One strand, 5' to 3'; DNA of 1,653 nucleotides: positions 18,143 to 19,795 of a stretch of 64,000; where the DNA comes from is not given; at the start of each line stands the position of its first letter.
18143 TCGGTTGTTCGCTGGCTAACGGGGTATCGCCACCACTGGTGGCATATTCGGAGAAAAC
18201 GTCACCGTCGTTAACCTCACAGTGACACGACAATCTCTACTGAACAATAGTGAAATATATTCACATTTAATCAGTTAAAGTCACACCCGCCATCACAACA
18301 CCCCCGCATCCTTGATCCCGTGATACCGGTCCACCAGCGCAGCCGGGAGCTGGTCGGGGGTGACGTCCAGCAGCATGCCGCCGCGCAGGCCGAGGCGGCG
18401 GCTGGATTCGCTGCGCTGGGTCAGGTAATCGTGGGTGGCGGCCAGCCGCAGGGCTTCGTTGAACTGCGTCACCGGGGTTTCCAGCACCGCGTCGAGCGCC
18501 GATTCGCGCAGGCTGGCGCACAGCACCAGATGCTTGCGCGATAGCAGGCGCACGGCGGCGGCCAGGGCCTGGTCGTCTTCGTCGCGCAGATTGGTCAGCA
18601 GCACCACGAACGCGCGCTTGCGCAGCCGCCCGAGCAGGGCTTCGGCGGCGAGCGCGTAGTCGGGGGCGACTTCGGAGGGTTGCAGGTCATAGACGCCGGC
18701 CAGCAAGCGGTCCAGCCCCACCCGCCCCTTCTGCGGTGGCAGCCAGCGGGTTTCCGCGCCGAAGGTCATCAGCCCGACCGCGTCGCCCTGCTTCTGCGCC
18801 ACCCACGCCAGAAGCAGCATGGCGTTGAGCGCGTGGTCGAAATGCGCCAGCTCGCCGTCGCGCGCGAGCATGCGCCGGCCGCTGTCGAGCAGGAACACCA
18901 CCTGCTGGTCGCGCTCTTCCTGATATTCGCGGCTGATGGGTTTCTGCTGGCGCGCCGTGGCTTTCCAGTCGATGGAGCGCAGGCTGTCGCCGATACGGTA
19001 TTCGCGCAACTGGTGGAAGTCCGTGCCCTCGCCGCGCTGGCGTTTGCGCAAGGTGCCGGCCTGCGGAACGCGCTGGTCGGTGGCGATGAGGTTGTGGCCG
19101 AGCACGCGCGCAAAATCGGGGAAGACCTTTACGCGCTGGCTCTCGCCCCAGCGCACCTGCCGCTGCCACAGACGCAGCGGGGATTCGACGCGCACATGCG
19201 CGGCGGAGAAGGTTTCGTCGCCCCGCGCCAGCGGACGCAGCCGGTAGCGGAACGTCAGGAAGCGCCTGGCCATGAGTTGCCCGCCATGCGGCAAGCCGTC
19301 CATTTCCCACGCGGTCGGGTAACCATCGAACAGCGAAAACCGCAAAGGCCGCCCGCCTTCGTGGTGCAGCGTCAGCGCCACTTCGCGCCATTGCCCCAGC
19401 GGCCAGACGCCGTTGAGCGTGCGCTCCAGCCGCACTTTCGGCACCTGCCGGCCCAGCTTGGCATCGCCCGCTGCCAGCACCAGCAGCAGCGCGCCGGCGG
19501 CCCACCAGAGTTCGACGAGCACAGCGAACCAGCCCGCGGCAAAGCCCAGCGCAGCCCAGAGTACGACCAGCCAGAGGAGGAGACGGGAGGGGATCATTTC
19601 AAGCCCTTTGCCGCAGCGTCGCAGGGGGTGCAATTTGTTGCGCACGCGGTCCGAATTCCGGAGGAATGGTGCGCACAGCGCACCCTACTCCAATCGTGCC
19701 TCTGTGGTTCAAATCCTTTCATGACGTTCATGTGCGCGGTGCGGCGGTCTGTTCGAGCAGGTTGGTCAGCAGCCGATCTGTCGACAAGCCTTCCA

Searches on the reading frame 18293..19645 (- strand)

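Call 100: search_protein_families(library=pfam, proteins=[window:18293-19645:-], max_evalue=0.001)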
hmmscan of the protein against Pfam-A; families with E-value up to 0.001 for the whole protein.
window:18293-19645:- (450 aa): 2 families
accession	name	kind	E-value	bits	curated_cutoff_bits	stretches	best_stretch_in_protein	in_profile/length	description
PF01882.25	DUF58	-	2.3e-31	109.1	23.4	1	213-381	2-170/216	Protein of unknown function DUF58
PF13519.12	VWA_2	-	0.00027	22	27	1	249-351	1-104/107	von Willebrand factor type A domain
